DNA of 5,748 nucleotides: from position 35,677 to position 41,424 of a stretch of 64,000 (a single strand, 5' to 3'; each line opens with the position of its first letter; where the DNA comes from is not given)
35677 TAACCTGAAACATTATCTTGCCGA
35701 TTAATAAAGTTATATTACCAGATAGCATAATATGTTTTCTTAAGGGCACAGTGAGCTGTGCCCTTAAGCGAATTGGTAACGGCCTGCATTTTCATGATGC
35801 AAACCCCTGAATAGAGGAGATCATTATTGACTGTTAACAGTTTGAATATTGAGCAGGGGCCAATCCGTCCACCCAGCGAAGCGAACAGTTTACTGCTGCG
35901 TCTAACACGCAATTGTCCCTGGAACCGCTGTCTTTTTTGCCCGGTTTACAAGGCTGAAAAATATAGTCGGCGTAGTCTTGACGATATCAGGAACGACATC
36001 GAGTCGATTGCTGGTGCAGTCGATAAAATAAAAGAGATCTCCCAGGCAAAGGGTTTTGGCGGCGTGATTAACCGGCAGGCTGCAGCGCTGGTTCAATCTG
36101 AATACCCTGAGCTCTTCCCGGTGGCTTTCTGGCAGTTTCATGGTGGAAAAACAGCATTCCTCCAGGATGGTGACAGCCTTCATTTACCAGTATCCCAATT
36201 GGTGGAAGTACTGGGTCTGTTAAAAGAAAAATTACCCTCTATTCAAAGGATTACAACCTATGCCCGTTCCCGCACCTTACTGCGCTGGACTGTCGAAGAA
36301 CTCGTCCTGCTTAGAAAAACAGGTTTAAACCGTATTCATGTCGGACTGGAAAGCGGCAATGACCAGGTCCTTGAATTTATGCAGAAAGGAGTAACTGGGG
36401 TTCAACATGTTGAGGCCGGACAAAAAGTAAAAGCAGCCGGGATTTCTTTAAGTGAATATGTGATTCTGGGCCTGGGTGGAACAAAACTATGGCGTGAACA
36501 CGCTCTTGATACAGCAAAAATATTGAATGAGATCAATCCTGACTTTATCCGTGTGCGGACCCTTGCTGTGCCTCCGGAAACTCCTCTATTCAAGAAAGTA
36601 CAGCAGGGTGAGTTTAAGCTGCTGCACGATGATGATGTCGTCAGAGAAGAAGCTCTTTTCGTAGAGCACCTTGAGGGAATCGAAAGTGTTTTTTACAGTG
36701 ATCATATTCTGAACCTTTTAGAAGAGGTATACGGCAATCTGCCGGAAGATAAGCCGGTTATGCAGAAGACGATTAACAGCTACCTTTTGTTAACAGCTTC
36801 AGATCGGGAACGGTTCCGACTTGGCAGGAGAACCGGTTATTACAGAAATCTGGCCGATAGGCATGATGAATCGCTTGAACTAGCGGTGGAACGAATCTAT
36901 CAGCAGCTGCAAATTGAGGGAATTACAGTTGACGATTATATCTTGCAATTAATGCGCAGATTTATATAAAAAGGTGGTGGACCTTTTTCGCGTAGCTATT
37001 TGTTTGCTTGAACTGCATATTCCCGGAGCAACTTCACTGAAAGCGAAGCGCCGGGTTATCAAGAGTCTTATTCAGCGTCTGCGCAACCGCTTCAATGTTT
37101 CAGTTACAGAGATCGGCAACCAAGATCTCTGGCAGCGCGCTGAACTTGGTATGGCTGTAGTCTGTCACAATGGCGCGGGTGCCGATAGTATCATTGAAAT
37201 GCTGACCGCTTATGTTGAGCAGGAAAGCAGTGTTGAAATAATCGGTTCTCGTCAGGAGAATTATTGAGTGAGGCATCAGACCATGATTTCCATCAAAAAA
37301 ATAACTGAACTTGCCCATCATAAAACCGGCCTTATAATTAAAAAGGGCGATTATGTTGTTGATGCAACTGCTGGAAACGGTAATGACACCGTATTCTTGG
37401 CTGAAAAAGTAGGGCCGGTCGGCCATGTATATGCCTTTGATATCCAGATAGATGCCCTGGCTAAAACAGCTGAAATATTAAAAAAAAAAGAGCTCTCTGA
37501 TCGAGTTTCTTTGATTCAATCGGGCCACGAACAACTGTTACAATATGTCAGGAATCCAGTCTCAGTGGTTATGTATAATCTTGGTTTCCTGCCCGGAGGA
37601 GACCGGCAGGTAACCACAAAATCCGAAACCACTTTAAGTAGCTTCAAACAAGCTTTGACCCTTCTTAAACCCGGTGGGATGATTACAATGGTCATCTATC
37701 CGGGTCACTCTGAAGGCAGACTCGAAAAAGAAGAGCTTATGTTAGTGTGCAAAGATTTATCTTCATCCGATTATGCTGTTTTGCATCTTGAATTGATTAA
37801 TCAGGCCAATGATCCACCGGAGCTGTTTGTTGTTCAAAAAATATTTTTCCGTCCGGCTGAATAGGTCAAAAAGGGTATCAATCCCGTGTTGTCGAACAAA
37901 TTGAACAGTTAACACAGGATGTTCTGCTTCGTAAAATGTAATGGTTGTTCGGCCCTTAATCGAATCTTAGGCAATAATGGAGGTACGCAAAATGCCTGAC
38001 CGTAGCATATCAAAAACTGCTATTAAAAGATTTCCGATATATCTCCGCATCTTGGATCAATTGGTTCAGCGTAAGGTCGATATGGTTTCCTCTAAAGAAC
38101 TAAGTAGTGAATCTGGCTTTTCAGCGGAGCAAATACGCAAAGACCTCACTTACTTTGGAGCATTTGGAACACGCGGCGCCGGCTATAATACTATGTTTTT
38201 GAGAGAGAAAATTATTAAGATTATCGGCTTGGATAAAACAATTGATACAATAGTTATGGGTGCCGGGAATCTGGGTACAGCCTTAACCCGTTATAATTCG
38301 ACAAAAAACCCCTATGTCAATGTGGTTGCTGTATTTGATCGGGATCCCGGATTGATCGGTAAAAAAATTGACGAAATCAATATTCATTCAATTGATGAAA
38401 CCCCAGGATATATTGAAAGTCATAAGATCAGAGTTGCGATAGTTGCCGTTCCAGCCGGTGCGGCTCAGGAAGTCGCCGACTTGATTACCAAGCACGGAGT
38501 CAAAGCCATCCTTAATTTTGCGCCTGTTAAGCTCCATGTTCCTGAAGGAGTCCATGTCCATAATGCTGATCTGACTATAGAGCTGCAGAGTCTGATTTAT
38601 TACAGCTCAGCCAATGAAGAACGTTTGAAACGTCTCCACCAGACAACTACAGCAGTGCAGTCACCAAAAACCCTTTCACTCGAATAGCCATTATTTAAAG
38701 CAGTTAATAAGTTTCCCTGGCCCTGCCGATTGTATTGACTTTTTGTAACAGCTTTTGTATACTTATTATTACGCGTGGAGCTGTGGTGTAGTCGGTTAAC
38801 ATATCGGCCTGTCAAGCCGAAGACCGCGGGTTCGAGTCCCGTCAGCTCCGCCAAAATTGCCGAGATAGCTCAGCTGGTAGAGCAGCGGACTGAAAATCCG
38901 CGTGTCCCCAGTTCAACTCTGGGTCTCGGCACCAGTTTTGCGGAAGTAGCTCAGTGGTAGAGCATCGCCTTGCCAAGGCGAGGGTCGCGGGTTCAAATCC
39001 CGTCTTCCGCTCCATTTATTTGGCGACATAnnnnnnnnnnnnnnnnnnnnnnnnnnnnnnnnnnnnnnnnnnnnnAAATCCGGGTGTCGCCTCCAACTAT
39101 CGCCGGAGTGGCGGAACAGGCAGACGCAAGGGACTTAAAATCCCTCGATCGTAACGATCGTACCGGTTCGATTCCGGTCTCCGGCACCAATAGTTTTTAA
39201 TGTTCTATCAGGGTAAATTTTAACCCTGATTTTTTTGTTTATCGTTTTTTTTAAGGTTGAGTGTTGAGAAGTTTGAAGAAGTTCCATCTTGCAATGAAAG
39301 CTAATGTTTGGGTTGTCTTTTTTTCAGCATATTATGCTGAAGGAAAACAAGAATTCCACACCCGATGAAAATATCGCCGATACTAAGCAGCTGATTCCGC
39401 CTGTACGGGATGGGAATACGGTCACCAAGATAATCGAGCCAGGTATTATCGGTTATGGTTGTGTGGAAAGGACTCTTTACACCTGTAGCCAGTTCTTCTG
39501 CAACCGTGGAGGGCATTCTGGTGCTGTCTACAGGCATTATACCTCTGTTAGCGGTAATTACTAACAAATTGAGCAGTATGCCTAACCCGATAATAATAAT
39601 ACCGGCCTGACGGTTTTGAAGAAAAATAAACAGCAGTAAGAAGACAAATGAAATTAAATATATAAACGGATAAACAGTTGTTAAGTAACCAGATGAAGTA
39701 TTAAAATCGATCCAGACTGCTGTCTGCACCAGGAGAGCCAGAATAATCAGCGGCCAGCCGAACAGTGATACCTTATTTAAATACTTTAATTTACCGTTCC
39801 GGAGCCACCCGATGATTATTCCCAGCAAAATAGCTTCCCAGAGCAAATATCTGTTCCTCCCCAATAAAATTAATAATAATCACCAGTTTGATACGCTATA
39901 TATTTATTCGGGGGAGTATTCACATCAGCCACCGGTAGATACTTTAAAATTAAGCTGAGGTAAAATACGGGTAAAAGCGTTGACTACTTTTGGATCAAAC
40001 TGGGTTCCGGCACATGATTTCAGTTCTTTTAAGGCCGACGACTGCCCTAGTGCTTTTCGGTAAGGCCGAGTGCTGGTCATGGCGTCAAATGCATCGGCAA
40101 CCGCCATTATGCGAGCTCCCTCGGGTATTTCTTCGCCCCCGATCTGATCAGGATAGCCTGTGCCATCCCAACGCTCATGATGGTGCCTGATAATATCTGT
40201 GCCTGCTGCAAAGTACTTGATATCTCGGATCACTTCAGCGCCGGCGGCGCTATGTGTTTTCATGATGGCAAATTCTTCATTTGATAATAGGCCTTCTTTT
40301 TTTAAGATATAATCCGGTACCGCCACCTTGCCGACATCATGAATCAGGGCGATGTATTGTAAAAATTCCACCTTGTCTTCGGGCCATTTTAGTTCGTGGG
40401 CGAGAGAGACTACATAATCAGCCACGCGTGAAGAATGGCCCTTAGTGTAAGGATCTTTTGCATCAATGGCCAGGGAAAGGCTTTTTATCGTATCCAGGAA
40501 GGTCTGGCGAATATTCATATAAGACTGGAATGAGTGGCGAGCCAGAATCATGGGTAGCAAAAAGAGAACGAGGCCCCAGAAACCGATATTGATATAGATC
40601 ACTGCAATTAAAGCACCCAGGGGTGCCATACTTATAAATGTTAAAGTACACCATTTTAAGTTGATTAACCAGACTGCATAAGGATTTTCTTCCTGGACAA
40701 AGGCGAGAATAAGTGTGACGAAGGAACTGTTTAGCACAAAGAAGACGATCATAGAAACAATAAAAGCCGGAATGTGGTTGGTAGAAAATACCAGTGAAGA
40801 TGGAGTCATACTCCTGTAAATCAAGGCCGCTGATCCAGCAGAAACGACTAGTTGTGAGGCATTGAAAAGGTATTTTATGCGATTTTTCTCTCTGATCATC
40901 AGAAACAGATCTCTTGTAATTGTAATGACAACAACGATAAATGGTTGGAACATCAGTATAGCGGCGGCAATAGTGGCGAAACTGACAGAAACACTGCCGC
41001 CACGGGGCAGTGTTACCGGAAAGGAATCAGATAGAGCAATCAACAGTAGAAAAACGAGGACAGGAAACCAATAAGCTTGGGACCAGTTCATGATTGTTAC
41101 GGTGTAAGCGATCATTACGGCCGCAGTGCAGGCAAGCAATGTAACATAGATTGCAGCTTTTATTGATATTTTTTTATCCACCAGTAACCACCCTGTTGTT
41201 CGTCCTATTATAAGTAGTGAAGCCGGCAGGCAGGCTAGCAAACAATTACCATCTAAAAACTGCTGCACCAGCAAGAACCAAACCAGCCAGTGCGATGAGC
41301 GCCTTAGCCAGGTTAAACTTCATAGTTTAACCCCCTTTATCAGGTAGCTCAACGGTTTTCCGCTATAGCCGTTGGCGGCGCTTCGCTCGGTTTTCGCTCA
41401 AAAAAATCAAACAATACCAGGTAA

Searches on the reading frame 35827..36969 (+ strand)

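Call 22: search_protein_families(library=pfam, proteins=[window:35827-36969:+], max_evalue=0.00001)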
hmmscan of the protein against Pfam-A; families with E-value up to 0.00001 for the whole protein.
window:35827-36969:+ (380 aa): 1 family
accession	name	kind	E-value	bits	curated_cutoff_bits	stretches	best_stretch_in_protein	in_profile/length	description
PF04055.27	Radical_SAM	-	5.1e-13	50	29.5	1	106-222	45-157/166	Radical SAM superfamily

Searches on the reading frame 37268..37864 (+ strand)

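Call 22: search_protein_families(library=pfam, proteins=[window:37268-37864:+], max_evalue=0.00001)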
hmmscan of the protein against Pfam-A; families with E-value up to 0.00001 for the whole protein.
window:37268-37864:+ (198 aa): 4 families
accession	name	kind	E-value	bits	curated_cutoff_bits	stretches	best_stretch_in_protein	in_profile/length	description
PF06962.18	rRNA_methylase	-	6e-48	162.7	22.7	1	54-189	1-136/137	Putative rRNA methylase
PF13847.12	Methyltransf_31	-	1.9e-12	47.6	27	1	24-142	1-110/145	Methyltransferase domain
PF13649.12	Methyltransf_25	-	2.6e-06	28.5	27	1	30-137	1-97/97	Methyltransferase domain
PF01728.25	FtsJ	-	3.8e-06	27.4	24.1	1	19-154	15-150/181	FtsJ-like methyltransferase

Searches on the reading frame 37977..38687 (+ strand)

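Call 22: search_protein_families(library=pfam, proteins=[window:37977-38687:+], max_evalue=0.00001)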
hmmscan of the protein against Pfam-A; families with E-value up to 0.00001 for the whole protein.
window:37977-38687:+ (236 aa): 2 families
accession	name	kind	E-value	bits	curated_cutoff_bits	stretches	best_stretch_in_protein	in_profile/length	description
PF02629.25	CoA_binding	-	3.7e-19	69.7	22.3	1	87-184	2-97/97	CoA binding domain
PF06971.19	Put_DNA-bind_N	-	1.3e-15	57.6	27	1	11-57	2-48/49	Putative DNA-binding protein N-terminus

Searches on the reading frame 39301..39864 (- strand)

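Call 22: search_protein_families(library=pfam, proteins=[window:39301-39864:-], max_evalue=0.00001)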
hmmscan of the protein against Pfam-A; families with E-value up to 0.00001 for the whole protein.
window:39301-39864:- (187 aa): 1 family
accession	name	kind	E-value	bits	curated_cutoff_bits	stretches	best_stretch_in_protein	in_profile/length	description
PF17248.7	DUF5317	-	3.5e-33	115.2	25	1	32-176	2-151/151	Family of unknown function (DUF5317)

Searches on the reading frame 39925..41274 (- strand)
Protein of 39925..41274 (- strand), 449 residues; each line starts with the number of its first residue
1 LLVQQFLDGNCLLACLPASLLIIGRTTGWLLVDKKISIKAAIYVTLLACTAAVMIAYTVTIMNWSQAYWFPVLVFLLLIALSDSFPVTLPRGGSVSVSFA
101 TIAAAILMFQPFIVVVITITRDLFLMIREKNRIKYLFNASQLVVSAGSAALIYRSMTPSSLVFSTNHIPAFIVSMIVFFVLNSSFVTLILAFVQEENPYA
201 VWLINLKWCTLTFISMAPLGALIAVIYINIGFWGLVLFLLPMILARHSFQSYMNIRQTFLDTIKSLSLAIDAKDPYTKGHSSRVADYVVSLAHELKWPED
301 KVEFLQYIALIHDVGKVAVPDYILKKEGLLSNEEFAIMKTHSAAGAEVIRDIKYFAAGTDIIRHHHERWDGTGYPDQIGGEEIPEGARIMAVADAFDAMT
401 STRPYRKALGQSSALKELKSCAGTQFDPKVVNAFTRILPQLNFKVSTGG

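Call 22: search_protein_families(library=pfam, proteins=[window:39925-41274:-], max_evalue=0.00001)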
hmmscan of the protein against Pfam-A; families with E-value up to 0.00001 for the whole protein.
window:39925-41274:- (449 aa): 3 families
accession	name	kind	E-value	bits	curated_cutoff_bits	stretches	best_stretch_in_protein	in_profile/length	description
PF13487.12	HD_5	-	1.5e-41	142.5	27.2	1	267-430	4-170/170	HD domain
PF01966.28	HD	-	1.4e-22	80.6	22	1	279-399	3-116/116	HD domain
PF20972.2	MASE9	-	8e-11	42.7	24.3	1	75-244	33-190/203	MASE9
